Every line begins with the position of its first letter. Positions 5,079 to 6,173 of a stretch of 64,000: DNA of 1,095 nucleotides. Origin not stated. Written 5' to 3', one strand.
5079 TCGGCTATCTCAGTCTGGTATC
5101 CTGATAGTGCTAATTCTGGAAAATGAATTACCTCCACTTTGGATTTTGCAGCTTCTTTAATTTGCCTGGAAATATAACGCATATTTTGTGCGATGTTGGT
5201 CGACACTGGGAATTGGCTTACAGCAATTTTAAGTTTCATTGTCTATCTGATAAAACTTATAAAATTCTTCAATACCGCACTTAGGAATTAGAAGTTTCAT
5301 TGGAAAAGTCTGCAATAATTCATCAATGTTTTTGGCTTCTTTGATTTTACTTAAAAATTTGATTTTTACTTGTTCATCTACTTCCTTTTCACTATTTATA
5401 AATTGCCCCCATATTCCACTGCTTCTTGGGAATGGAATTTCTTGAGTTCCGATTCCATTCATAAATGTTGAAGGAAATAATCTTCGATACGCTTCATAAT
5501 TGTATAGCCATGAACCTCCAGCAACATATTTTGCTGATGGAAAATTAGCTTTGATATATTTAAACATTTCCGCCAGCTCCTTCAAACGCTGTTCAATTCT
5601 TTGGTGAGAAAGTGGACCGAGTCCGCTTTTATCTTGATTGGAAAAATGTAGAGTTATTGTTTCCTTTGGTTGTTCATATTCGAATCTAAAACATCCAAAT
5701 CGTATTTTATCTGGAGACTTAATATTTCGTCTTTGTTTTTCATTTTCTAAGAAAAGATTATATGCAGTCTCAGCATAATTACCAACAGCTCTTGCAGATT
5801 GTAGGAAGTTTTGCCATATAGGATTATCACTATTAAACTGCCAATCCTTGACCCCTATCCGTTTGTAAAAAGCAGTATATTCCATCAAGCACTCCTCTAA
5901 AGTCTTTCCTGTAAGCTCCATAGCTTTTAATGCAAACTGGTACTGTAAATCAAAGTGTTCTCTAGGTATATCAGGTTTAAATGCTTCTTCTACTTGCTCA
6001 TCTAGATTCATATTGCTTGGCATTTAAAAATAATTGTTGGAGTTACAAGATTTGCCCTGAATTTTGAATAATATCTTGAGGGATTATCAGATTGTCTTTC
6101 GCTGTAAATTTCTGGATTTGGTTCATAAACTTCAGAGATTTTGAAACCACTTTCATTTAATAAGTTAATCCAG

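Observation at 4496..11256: Co-directional 8-gene cluster: two C5-MTases flank a PD-(D/E)xK nuclease, then SAM-MTase / unknown / nitrilase-type hydrolase. Candidate novel DNA-modification or defence system.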

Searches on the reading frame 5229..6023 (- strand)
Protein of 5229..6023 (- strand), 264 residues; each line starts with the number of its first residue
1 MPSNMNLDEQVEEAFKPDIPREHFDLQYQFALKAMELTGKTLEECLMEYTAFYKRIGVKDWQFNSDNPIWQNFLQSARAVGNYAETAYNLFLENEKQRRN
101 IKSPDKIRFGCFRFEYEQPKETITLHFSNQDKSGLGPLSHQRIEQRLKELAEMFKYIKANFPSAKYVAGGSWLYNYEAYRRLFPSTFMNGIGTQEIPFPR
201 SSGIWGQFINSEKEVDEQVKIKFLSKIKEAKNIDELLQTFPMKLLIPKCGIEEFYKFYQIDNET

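Call 3: search_protein_families(library=pfam, proteins=[window:5229-6023:-], max_evalue=0.01)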
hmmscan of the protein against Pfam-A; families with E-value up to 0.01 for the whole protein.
window:5229-6023:- (264 aa): 0 families

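Call 4: search_protein_families(library=ncbifam, proteins=[window:5229-6023:-], max_evalue=0.01)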
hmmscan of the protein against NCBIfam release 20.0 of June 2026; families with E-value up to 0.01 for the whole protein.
window:5229-6023:- (264 aa): 0 families

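Call 7: search_protein_families(library=padloc, proteins=[window:5229-6023:-], max_evalue=0.01)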
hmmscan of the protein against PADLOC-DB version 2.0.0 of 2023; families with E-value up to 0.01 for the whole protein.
window:5229-6023:- (264 aa): 0 families

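Call 9: find_homologous_proteins(query=window:5229-6023:-)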
Query window:5229-6023:- (264 aa): 54 proteins with E <= 0.001 among 314 candidates.
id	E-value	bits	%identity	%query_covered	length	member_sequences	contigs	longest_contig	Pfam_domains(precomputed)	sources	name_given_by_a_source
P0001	7.4e-174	595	100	98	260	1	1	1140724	-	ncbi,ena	-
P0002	1.0e-76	276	53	93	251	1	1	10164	-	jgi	jgi:hypothetical protein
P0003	1.1e-76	276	49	98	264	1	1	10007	-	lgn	-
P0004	1.3e-70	256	49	91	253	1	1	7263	-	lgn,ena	-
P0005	1.2e-57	214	44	94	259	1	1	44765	-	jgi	jgi:hypothetical protein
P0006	1.1e-55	207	41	93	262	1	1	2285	-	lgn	-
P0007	1.3e-55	207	41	92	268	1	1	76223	-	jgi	jgi:hypothetical protein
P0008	1.4e-55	207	43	91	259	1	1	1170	-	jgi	jgi:hypothetical protein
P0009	2.4e-55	206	43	92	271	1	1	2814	-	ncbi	-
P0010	1.1e-54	204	42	91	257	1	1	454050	-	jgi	jgi:hypothetical protein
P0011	1.2e-54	204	40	93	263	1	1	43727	-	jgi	jgi:hypothetical protein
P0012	7.4e-54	201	41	92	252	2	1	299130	-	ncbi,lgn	-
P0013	3.0e-53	199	42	91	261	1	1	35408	-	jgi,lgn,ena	-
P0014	4.7e-53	199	40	91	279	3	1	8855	-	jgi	-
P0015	5.4e-53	199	40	97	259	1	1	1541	-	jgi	jgi:hypothetical protein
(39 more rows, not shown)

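Call 11: find_related_loci(query=A1, collection=genome_contigs, flank=10000)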
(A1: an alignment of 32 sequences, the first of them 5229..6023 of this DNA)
Query A1 (264 aa) in genome_contigs; peptide patterns used: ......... (x = any residue, [..] = any of these).
135 stretches matched a pattern; 127 encode a relative of the query (tblastn E <= 1e-3); the best 80 are kept; 80 distinct loci.
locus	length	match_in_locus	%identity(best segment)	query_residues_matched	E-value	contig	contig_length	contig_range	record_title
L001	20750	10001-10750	41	19-260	3e-62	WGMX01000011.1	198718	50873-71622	MAG: Anaerolineaceae bacterium isolate RI_313 c_000000159360, whole genome shotgun sequence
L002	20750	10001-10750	40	19-260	5e-61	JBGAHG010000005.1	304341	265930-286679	MAG: Aggregatilineales bacterium isolate MAG_AAO_H125.28 AAOH125-28_opera_contig_168, whole genome shotgun sequence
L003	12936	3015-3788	39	11-260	8e-60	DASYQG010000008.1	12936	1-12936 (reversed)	MAG TPA_asm: Chitinophagaceae bacterium isolate SMAG_U4479 k141_2992339, whole genome shotgun sequence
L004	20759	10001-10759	40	16-260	3e-58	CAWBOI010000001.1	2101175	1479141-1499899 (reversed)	MAG: uncultured Chitinophagaceae bacterium isolate MFD04580.bin.1.172 genome assembly, contig: contig_23967, whole genom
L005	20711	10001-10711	38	21-260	1e-51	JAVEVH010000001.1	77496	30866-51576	MAG: Candidatus Dojkabacteria bacterium isolate BF4_117 NODE_895_length_77496_cov_7.407398_Biofilm4, whole genome shotgu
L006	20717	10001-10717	39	20-260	1e-51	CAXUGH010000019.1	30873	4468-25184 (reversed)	MAG TPA_asm: uncultured Ktedonobacteraceae bacterium isolate public_SRR14722304_metawrap_bin.2 genome assembly, contig:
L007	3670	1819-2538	36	20-260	2e-51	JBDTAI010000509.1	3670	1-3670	MAG: Ktedonobacterales bacterium isolate cluster2_bin.105 k127_4645826, whole genome shotgun sequence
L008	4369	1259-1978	39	16-258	8e-51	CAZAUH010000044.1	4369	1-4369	MAG TPA_asm: uncultured Candidatus Saccharibacteria bacterium isolate SRP192927_co7_229 genome assembly, contig: NODE_50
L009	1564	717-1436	39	16-258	2e-52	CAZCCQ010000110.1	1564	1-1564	MAG TPA_asm: uncultured Candidatus Saccharibacteria bacterium isolate binchicken_co204_57 genome assembly, contig: NODE_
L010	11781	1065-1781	38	20-260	1e-50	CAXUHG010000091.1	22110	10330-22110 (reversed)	MAG TPA_asm: uncultured Ktedonobacteraceae bacterium isolate public_SRR14722086_metawrap_bin.6 genome assembly, contig:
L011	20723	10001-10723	36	20-261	7e-50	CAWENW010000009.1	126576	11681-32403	MAG: uncultured Chloroflexia bacterium isolate MFD02579.bin.2.12 genome assembly, contig: contig_24885, whole genome sho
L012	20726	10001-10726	40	16-260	9e-50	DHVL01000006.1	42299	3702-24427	MAG TPA_asm: Candidatus Dojkabacteria bacterium UBA5209 UBA5209_contig_24146, whole genome shotgun sequence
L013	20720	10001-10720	38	16-258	5e-49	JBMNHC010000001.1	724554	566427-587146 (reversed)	MAG: Candidatus Dojkabacteria bacterium isolate SBF912LR0FQ0005 contig_58766, whole genome shotgun sequence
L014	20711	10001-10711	39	20-258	1e-48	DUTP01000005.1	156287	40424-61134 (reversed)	MAG TPA_asm: Candidatus Dojkabacteria bacterium isolate AS05jafATM_89 62615_AS05, whole genome shotgun sequence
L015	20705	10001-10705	37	24-261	4e-48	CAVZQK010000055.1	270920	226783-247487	MAG: uncultured Chloroflexia bacterium isolate MFD09603.bin.2.180 genome assembly, contig: contig_6285, whole genome sho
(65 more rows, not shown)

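Call 13: find_encoding_contigs(protein=P0001, flank=10000, max_places=3)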
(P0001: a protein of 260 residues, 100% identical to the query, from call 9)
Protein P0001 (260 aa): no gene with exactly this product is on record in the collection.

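Call 14: find_encoding_contigs(protein=P0002, flank=10000, max_places=3)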
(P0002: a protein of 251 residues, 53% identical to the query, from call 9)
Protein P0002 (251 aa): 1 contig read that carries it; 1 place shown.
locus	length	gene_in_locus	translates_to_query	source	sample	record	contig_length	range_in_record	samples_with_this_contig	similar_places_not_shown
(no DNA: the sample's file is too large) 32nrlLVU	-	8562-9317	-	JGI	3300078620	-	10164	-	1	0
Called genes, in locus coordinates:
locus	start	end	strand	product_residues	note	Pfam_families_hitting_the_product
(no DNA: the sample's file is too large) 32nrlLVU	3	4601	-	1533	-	?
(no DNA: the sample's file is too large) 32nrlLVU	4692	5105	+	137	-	PF08818:DUF1801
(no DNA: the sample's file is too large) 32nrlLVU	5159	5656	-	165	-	-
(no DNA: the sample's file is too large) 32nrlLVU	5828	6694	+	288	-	PF00561:Abhydrolase_1, PF12146:Hydrolase_4, PF03096:Ndr (faint), PF12697:Abhydrolase_6, PF00975:Thioesterase, PF02129:Peptidase_S15, PF00756:Esterase (weak)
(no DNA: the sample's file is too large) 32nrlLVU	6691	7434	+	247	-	PF11599:AviRa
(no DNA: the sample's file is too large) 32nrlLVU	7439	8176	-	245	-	PF13483:Lactamase_B_3, PF12706:Lactamase_B_2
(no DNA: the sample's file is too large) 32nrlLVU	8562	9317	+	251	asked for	-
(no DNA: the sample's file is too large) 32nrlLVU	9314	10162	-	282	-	?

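Call 15: find_encoding_contigs(protein=P0003, flank=10000, max_places=3)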
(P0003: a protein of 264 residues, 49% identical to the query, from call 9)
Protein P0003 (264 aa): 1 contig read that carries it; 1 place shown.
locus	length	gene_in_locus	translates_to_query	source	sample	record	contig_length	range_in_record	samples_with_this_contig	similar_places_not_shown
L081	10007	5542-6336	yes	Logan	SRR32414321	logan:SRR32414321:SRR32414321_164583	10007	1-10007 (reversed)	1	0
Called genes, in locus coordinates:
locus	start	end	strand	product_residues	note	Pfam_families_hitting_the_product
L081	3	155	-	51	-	?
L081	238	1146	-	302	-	PF01636:APH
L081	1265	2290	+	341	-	PF25212:HVO_A0114 (faint), PF02661:Fic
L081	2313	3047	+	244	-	PF03372:Exo_endo_phos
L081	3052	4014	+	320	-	-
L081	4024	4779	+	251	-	PF00795:CN_hydrolase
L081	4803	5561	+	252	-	PF13489:Methyltransf_23, PF13847:Methyltransf_31, PF08241:Methyltransf_11, PF08242:Methyltransf_12, PF13649:Methyltransf_25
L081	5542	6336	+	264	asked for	-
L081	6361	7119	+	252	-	-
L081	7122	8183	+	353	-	-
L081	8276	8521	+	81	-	PF18903:DUF5659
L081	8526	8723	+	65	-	-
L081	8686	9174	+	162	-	PF08281:Sigma70_r4_2 (faint), PF12728:HTH_17 (weak), PF00376:MerR (faint)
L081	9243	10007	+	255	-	?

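Call 16: find_encoding_contigs(protein=P0004, flank=10000, max_places=3)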
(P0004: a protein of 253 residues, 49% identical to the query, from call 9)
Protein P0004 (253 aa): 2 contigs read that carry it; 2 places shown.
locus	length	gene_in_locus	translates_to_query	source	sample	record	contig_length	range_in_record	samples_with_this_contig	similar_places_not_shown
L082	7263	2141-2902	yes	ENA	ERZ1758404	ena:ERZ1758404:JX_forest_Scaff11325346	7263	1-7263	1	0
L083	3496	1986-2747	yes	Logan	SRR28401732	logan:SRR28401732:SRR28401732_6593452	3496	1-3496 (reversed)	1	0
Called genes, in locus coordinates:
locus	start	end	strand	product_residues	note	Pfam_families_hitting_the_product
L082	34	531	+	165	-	PF00436:SSB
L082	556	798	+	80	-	PF01084:Ribosomal_S18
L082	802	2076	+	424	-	PF00595:PDZ (weak), PF13180:PDZ_2, PF17820:PDZ_6, PF03572:Peptidase_S41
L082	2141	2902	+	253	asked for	-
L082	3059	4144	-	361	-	PF03462:PCRF, PF00472:RF-1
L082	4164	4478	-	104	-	PF01197:Ribosomal_L31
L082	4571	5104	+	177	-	-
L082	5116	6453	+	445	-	PF00772:DnaB, PF13481:AAA_25, PF03796:DnaB_C, PF06745:ATPase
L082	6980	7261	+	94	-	?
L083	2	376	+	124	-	?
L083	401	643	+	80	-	PF01084:Ribosomal_S18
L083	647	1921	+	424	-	PF00595:PDZ (weak), PF13180:PDZ_2, PF17820:PDZ_6, PF03572:Peptidase_S41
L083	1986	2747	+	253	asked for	-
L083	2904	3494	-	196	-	?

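Call 32: predict_structure(alignment_id=A1)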
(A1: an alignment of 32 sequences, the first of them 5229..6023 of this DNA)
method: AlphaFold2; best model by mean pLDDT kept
length: 264 residues; sequences in the alignment: 32
mean_pLDDT: 87.9   pTM: 0.81
mean pLDDT of the five models: 87.9, 87.6, 87.4, 86.6, 85.8
residues with pLDDT >= 90: 171; 70-90: 62; 50-70: 29; < 50: 2
segments of 3 or more residues with pLDDT < 50: none
pLDDT, mean of each block of 10 residues (from residue 1): 53 79 98 98 96 91 91 97 97 90 78 91 89 84 94 97 93 72 87 65 88 93 98 94 85 96 71
secondary structure, 60 per line:
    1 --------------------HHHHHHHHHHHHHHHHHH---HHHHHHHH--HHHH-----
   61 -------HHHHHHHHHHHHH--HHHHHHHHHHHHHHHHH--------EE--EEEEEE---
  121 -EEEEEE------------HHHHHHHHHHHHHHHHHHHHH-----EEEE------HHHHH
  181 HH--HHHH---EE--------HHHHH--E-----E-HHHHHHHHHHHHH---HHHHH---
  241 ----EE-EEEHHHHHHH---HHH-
elements in order: H21-38 H42-49 H52-55 H68-80 H83-99 E112-117 E122-127 H140-160 E166-169 H176-182 H185-188 H202-206 H217-229 H233-237 E248-250 H251-257

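Call 38: search_protein_families(library=phrogs, proteins=[window:5229-6023:-], max_evalue=0.01)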
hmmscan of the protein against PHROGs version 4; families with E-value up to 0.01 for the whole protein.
window:5229-6023:- (264 aa): 1 family
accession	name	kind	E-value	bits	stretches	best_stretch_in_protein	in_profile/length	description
phrog_20284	-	head and packaging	0.0065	17.4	0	33-68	141-175/240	virion structural protein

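Call 52: search_protein_families(library=pfam, proteins=[L081:3052-4014:+, L081:7122-8183:+], max_evalue=0.01)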
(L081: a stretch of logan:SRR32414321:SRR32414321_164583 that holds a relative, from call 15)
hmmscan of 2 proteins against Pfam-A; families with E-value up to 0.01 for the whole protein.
L081:3052-4014:+ (320 aa): 1 family
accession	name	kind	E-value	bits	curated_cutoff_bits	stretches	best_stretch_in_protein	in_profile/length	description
PF07883.17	Cupin_2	-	0.00098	19.2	27.2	1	53-100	10-56/70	Cupin domain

L081:7122-8183:+ (353 aa): 0 families

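Call 58: search_solved_structures(query=A1, max_evalue=1)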
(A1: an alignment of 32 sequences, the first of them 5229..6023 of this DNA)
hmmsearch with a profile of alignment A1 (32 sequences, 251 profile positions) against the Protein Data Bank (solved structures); distinct sequences matched with E-value up to 1: 0.

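Call 76: fold_search(model_id=the predicted structure, library=pdb)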
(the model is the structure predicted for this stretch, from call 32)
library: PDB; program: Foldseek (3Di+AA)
matches with E <= 10: 140; with E <= 0.001: 0
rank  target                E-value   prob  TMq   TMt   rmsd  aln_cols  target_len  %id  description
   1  1yvo_A                7.4e-01  0.35  0.26  0.38   8.7       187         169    9  hypothetical acetyltransferase from P.aeruginosa PA01 (released 2005-03-29)
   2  1z9u_B                7.4e-01  0.13  0.18  0.24  10.6       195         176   10  Structural Genomics, The crystal structure of the acetyl transferase, modifies N-terminal serine of 50S ribosomal subu (released 2005-07-05)
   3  5o7o_B                9.6e-01  0.41  0.25  0.40   7.1       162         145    9  The crystal structure of DfoC, the desferrioxamine biosynthetic pathway acetyltransferase/Non-Ribosomal Peptide Synthe (released 2018-02-28)
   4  5o7o_A                9.6e-01  0.41  0.26  0.41   6.5       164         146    8  The crystal structure of DfoC, the desferrioxamine biosynthetic pathway acetyltransferase/Non-Ribosomal Peptide Synthe (released 2018-02-28)
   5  5kta                  9.6e-01  0.21  0.22  0.30  10.1       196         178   11  Apo FdhC- a nucleotide-linked sugar GNAT (released 2016-07-27)
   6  5ktc                  1.2e+00  0.18  0.22  0.29  10.1       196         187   12  FdhC with bound products: Coenzyme A and 3-[(R)-3-hydroxybutanoylamino]-3,6-dideoxy-d-galactose (released 2016-07-27)
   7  4jjx_C                1.3e+00  0.18  0.23  0.32   8.1       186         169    8  Dodecameric structure of spermidine N-acetyltransferase SpeG from Vibrio cholerae O1 biovar eltor (released 2013-04-03)
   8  6dau_A                1.5e+00  0.21  0.26  0.36   7.8       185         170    5  Crystal structure of E33Q and E41Q mutant forms of the spermidine/spermine N-acetyltransferase SpeG from Vibrio choler (released 2018-07-04)
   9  6dau_E                1.8e+00  0.30  0.29  0.42   6.0       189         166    8  Crystal structure of E33Q and E41Q mutant forms of the spermidine/spermine N-acetyltransferase SpeG from Vibrio choler (released 2018-07-04)
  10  2ahz_A                1.8e+00  0.16  0.13  0.26  10.8        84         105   14  K+ complex of the NaK Channel (released 2006-02-07)
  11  2ree_A                1.8e+00  0.08  0.16  0.21  13.5       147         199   15  Crystal structure of the loading GNATL domain of CurA from Lyngbya majuscula (released 2007-11-20)
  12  2ref_A                1.8e+00  0.06  0.15  0.18  14.1       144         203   12  Crystal structure of the loading GNATL domain of CurA from Lyngbya majuscula soaked with malonyl-CoA (released 2007-11-20)
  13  8bv8_B                1.9e+00  0.23  0.16  0.20   4.9        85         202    8  Crystal structure of the phage Mu protein Mom inactive mutant S124A (released 2023-12-20)
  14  3fix_B                1.9e+00  0.12  0.21  0.32  12.9       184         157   10  Crystal structure of a putative n-acetyltransferase (ta0374) from thermoplasma acidophilum (released 2009-01-13)
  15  2vmb_A                1.9e+00  0.10  0.13  0.24  10.5       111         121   17  The three-dimensional structure of the cytoplasmic domains of EpsF from the Type 2 Secretion System of Vibrio cholerae (released 2009-02-10)
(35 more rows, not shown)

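Call 79: find_related_loci(query=A1, collection=viral_contigs, flank=8000)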
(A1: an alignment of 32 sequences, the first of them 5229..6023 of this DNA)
Query A1 (264 aa) in viral_contigs; peptide patterns used: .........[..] (x = any residue, [..] = any of these).
5 stretches matched a pattern, but none encodes a relative of the query by tblastn (E <= 1e-3).
